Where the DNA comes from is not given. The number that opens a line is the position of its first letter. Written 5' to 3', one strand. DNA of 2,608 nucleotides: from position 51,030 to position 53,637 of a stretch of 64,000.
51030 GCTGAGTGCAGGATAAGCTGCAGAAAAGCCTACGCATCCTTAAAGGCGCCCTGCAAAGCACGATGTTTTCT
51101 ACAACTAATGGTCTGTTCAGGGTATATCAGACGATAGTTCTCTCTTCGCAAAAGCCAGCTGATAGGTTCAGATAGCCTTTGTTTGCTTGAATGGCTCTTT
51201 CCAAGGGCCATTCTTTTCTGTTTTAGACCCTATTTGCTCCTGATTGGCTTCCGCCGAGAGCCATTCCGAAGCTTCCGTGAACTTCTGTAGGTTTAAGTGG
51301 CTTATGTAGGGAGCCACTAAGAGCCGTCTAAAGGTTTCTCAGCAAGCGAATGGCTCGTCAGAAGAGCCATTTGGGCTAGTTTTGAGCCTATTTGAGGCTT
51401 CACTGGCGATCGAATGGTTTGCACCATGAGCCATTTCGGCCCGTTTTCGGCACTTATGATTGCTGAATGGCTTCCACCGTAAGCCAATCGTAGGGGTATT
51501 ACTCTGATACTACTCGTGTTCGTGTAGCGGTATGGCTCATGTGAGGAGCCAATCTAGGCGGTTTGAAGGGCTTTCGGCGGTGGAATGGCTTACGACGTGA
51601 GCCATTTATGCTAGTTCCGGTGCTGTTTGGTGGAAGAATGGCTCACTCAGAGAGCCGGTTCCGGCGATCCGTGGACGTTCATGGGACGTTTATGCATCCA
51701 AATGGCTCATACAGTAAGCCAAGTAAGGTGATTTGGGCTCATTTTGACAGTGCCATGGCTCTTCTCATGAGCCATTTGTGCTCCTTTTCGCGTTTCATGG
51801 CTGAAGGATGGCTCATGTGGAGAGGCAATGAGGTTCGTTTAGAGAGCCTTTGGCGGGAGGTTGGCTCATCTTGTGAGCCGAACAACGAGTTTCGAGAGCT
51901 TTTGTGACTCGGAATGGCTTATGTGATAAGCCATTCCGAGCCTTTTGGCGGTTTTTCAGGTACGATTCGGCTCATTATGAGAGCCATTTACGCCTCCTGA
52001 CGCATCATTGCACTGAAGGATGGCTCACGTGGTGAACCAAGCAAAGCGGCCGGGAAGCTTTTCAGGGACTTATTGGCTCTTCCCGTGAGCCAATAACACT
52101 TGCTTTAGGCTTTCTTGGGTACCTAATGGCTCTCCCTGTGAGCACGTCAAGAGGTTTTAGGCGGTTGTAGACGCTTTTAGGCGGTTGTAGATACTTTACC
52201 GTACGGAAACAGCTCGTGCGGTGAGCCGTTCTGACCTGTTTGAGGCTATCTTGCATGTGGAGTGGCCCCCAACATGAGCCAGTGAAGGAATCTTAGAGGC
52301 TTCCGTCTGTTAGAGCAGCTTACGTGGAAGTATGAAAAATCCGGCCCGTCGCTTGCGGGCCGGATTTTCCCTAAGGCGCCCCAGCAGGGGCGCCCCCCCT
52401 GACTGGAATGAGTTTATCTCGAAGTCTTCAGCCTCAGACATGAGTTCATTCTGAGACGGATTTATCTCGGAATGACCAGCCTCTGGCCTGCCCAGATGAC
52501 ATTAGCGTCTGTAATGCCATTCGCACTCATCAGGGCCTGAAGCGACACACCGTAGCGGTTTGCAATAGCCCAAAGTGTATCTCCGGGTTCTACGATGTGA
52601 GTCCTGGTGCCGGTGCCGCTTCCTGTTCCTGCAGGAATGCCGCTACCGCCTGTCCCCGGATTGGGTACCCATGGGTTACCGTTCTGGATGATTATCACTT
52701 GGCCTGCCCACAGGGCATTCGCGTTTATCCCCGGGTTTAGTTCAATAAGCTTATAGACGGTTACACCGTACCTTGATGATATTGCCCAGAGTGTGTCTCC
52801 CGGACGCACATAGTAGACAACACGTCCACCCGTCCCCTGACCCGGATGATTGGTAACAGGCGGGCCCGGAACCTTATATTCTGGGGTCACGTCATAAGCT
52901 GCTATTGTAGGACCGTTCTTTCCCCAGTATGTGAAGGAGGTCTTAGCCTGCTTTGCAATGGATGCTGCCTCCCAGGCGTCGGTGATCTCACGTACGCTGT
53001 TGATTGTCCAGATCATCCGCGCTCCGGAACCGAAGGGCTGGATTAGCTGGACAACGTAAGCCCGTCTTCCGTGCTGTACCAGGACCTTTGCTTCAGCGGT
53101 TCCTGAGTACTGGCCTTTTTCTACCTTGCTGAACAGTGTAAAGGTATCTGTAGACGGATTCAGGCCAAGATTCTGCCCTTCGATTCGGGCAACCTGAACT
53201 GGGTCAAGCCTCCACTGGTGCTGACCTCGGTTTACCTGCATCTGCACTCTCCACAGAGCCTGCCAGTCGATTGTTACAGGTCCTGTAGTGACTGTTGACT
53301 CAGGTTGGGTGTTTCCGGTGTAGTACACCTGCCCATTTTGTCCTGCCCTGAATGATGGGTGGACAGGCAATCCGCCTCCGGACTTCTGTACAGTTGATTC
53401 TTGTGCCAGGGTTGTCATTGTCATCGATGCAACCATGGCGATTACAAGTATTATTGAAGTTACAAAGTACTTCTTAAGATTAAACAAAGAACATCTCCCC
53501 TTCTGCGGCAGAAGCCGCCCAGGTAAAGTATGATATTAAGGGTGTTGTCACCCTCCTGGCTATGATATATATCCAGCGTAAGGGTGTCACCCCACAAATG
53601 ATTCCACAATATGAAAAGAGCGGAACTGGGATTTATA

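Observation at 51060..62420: Tandem-repeat hotspot: at least six unrelated direct-repeat arrays within about 11 kb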

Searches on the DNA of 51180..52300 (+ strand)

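Call 70: search_dna_similar(query=window:51180-52300:+, collection=plasmids, mode=distant, max_evalue=0.001, max_rows=10)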
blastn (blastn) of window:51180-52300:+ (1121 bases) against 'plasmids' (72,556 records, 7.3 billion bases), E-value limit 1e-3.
No match.

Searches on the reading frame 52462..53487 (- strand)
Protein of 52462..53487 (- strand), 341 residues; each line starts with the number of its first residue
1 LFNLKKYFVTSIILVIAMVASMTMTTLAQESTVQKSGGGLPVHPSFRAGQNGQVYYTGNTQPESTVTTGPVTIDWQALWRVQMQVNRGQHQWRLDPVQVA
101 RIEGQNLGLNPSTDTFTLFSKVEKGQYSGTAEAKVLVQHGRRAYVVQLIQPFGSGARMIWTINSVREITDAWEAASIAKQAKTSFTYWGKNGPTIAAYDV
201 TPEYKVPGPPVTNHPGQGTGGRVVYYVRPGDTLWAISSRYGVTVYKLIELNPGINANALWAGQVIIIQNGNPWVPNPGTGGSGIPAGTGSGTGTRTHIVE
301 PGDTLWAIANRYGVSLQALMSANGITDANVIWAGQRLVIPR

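Call 45: search_protein_families(library=pfam, proteins=[window:52462-53487:-])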
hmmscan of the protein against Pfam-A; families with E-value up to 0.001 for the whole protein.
window:52462-53487:- (341 aa): 3 families
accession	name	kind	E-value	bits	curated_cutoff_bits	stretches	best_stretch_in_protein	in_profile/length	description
PF01476.26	LysM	-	2.2e-35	120.7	20.9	2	297-340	1-43/43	LysM domain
PF23473.1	LysM3_LYK4_5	-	1.2e-07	32.1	29.3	1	296-333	4-40/48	LYK4/5 LysM3 domain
PF23577.1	LysM_RLK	-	4.3e-06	27.1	27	0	225-257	3-35/44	LysM domain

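Call 52: find_homologous_proteins(query=window:52462-53487:-, max_evalue=1e-40)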
Query window:52462-53487:- (341 aa): 21 proteins with E <= 1e-40 among 2989 candidates.
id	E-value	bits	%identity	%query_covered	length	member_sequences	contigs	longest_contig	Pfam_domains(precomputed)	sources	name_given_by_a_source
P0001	2.9e-226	768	100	100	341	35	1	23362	PF01476.27,PF23473.2,PF23577.2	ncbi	-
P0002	8.8e-176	602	78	100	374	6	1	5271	PF01476.27,PF23473.2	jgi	jgi:LysM repeat protein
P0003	5.5e-174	596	77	100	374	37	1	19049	PF01476.27,PF23473.2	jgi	jgi:LysM repeat protein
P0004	1.4e-167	575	76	99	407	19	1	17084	PF01476.27,PF23473.2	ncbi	-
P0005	1.8e-165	568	74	100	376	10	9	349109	PF01476.27,PF23473.2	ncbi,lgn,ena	-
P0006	8.2e-163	559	73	100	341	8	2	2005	PF01476.27,PF23473.2,PF23577.2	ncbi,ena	-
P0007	5.1e-152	524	68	100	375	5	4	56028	PF01476.27,PF23473.2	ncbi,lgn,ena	-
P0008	6.3e-146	504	68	100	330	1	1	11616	PF23457.2,PF01476.27,PF23473.2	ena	-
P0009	8.5e-120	418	61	92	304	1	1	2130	PF23457.2,PF01476.27,PF23473.2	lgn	-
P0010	4.2e-119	416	59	100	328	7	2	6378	PF23457.2,PF01476.27,PF23473.2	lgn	-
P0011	1.7e-109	384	54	100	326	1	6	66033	PF23457.2,PF01476.27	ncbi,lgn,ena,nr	ncbi:MAG: LysM peptidoglycan-binding domain-containing protein [Firmicutes bacterium]|nr:LysM peptid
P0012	5.2e-103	363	58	91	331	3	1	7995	PF01476.27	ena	-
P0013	1.7e-102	361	55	99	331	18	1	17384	PF01476.27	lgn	-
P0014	2.2e-102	361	55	93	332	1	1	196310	PF01476.27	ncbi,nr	ncbi:MAG: LysM peptidoglycan-binding domain-containing protein [Bacillota bacterium]|nr:LysM peptido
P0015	2.2e-102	361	59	87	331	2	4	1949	PF01476.27,PF23473.2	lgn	-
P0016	3.5e-102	360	57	90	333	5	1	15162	PF01476.27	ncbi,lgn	ncbi:MAG: LysM peptidoglycan-binding domain-containing protein [Betaproteobacteria bacterium]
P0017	1.5e-101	358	56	95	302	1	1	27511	PF01476.27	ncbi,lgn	-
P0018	3.4e-101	357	54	93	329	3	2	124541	PF01476.27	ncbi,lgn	ncbi:MAG: LysM peptidoglycan-binding domain-containing protein [Bacteroidota bacterium]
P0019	4.8e-98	346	54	97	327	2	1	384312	PF01476.27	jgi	jgi:LysM repeat protein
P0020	7.6e-58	214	38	38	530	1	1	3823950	PF09966.15,PF05489.19,PF23524.3,PF23457.2,PF18224.7,PF01476.27,PF23462.2,PF23473.2,PF17758.8,PF23577.2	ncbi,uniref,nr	ncbi:LysM peptidoglycan-binding domain-containing protein [Tissierella pigra]|uniref:muramidase fami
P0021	1.5e-41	161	38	34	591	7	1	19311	PF22062.3,PF23457.2,PF01476.27,PF01832.26,PF23473.2,PF23472.2,PF22310.3,PF23577.2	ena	-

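Call 60: list_cluster_members(proteins=[P0001])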
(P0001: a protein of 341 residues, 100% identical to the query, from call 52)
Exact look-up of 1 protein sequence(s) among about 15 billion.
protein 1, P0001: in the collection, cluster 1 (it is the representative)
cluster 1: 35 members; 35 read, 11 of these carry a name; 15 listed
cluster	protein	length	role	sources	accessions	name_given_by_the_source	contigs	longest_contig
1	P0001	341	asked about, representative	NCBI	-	-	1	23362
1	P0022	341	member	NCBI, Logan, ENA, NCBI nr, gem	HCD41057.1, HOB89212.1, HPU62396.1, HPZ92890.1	MAG: LysM peptidoglycan-binding domain-containing protein [Bacillota bacterium] | LysM peptidoglycan-binding domain-containing protein [Bacillota bacterium]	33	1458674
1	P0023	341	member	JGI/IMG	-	LysM repeat protein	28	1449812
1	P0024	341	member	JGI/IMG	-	LysM repeat protein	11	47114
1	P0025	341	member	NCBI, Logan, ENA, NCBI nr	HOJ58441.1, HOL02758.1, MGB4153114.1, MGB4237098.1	MAG TPA: LysM peptidoglycan-binding domain-containing protein [Bacillota bacterium] | LysM peptidoglycan-binding domain-containing protein [Bacillota bacterium]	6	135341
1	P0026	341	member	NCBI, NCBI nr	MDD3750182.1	MAG: LysM domain-containing protein [Firmicutes bacterium] | LysM domain-containing protein [Bacillota bacterium]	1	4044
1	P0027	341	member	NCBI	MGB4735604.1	MAG: LysM peptidoglycan-binding domain-containing protein [Bacillota bacterium]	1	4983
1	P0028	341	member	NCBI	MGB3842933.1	MAG: LysM domain-containing protein [Bacillota bacterium]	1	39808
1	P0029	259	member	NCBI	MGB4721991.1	MAG: LysM domain-containing protein, partial [Bacillota bacterium]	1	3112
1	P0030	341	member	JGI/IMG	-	LysM repeat protein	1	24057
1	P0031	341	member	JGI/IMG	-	LysM repeat protein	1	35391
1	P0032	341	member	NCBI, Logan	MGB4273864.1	MAG: LysM peptidoglycan-binding domain-containing protein [Bacillota bacterium]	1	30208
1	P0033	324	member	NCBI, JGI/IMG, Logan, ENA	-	-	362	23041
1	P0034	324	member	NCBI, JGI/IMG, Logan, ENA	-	-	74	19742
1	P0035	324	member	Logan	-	-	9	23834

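Call 62: find_encoding_contigs(protein=P0033, flank=10000, max_places=6)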
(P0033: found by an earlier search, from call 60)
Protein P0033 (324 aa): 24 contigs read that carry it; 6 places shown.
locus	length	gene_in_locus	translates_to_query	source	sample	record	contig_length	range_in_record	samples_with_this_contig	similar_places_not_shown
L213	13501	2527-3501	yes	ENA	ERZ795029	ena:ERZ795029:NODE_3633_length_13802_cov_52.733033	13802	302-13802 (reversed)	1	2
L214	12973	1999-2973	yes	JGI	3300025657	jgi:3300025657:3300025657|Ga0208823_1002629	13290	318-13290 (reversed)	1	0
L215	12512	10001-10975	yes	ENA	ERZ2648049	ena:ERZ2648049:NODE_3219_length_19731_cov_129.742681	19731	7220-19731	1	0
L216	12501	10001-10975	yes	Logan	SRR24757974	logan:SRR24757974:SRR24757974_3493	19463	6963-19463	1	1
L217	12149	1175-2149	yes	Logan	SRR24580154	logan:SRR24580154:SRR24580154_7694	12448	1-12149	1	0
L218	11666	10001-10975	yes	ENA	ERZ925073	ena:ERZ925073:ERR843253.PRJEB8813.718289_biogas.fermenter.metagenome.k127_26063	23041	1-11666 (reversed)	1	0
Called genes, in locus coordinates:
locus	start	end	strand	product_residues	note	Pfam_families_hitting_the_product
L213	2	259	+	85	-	?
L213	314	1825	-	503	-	PF00221:Lyase_aromatic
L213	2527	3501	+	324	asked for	PF01476:LysM, PF23473:LysM3_LYK4_5 (faint), PF23577:LysM_RLK (faint), PF01476:LysM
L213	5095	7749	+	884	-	PF18019:Cas3_HD, PF00270:DEAD (faint), PF22590:Cas3-like_C_2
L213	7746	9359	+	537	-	-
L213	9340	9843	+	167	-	PF09485:CRISPR_Cse2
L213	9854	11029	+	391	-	PF09344:Cas_CT1975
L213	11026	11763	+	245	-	PF09704:Cas_Cas5d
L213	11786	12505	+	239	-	PF08798:CRISPR_assoc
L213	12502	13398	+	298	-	PF01867:Cas_Cas1 (faint)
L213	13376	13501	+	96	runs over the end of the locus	PF09707:Cas_Cas2CT1978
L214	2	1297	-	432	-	?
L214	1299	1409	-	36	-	-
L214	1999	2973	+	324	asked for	PF01476:LysM, PF23473:LysM3_LYK4_5 (faint), PF23577:LysM_RLK (faint), PF01476:LysM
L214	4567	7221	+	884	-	PF18019:Cas3_HD, PF00270:DEAD (faint), PF22590:Cas3-like_C_2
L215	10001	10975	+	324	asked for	PF01476:LysM, PF23473:LysM3_LYK4_5 (faint), PF23577:LysM_RLK (faint), PF01476:LysM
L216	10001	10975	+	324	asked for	PF01476:LysM, PF23473:LysM3_LYK4_5 (faint), PF23577:LysM_RLK (faint), PF01476:LysM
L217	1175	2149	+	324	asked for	PF01476:LysM, PF23473:LysM3_LYK4_5 (faint), PF23577:LysM_RLK (faint), PF01476:LysM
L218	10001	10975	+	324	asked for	PF01476:LysM, PF23473:LysM3_LYK4_5 (faint), PF23577:LysM_RLK (faint), PF01476:LysM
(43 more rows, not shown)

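Call 80: find_encoding_contigs(protein=P0005, flank=10000, max_places=1)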
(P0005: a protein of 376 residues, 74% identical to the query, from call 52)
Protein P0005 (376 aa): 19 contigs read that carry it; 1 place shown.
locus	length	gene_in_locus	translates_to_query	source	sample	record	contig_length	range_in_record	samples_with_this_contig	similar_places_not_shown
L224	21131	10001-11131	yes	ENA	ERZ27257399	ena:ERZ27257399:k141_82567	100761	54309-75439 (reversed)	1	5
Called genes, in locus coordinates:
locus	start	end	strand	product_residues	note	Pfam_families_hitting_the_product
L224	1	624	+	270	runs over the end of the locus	PF01869:BcrAD_BadFG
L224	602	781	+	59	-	-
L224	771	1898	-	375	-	PF02653:BPD_transp_2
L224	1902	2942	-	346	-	PF02653:BPD_transp_2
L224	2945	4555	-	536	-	PF00005:ABC_tran, PF13304:AAA_21 (faint), PF00005:ABC_tran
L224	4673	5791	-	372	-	PF12683:DUF3798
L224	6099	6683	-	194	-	PF07155:ECF-ribofla_trS (weak), PF12822:ECF_trnsprt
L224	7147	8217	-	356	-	PF26317:CntK_N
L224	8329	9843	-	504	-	PF00221:Lyase_aromatic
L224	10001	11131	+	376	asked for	PF23473:LysM3_LYK4_5 (faint), PF01476:LysM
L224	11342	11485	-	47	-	-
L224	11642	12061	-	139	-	PF01592:NifU_N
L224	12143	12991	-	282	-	PF00753:Lactamase_B, PF23023:Anti-Pycsar_Apyc1 (weak), PF12706:Lactamase_B_2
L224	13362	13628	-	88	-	PF00076:RRM_1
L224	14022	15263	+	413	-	PF00149:Metallophos, PF12850:Metallophos_2 (weak)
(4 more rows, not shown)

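Call 81: find_encoding_contigs(protein=P0007, flank=10000, max_places=1)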
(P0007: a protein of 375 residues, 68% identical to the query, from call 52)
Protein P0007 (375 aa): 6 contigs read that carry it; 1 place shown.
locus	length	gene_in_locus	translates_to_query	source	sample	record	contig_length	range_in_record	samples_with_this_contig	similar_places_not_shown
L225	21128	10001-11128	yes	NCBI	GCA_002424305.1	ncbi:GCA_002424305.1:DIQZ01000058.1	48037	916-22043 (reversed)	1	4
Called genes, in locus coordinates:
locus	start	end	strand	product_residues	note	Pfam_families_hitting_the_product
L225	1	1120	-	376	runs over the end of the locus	PF02653:BPD_transp_2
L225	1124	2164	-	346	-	PF02653:BPD_transp_2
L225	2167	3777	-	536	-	PF00005:ABC_tran, PF13304:AAA_21 (faint), PF00005:ABC_tran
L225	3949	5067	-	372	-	PF12683:DUF3798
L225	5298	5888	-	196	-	PF12822:ECF_trnsprt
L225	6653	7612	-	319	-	PF26317:CntK_N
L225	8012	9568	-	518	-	PF00221:Lyase_aromatic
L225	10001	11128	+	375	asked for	PF01476:LysM, PF23473:LysM3_LYK4_5 (faint), PF01476:LysM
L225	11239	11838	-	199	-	-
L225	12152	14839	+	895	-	PF18019:Cas3_HD, PF00270:DEAD (faint), PF22590:Cas3-like_C_2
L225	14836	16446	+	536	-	-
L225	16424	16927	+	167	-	PF09485:CRISPR_Cse2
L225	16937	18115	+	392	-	PF09344:Cas_CT1975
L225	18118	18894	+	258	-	PF09704:Cas_Cas5d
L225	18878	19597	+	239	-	PF08798:CRISPR_assoc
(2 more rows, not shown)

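Call 82: find_encoding_contigs(protein=P0011, flank=10000, max_places=1)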
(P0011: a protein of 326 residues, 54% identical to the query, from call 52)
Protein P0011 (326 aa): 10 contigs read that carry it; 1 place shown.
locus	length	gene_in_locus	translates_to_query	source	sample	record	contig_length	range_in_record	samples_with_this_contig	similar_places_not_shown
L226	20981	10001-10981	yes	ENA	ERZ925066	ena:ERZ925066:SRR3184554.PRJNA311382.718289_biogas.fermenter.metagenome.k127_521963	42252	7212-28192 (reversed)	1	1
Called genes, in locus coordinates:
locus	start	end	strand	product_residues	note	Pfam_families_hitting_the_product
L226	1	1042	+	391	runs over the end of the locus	PF01996:F420_ligase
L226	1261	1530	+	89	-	PF02583:Trns_repr_metal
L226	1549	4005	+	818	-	PF00403:HMA, PF00122:E1-E2_ATPase, PF00702:Hydrolase, PF08282:Hydrolase_3 (faint)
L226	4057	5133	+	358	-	PF06050:HGD-D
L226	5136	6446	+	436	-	PF06050:HGD-D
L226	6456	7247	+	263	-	PF01869:BcrAD_BadFG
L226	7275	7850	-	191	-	PF07155:ECF-ribofla_trS (weak), PF12822:ECF_trnsprt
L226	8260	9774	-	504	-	PF00221:Lyase_aromatic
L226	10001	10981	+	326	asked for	PF23457:LysM2_NFP (faint), PF01476:LysM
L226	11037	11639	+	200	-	PF00929:RNase_T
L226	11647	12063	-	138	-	PF01592:NifU_N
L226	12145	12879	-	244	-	PF13938:DUF4213, PF04016:DUF364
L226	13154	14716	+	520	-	PF25917:BSH_RND (weak), PF25973:BSH_CzcB (weak), PF25881:HH_YBHG, PF25885:HH_EMRA (weak), PF25954:Beta-barrel_RND_2 (weak), PF25990:Beta-barrel_YknX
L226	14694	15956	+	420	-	PF12704:MacB_PCD, PF02687:FtsX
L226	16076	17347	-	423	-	PF01555:N6_N4_Mtase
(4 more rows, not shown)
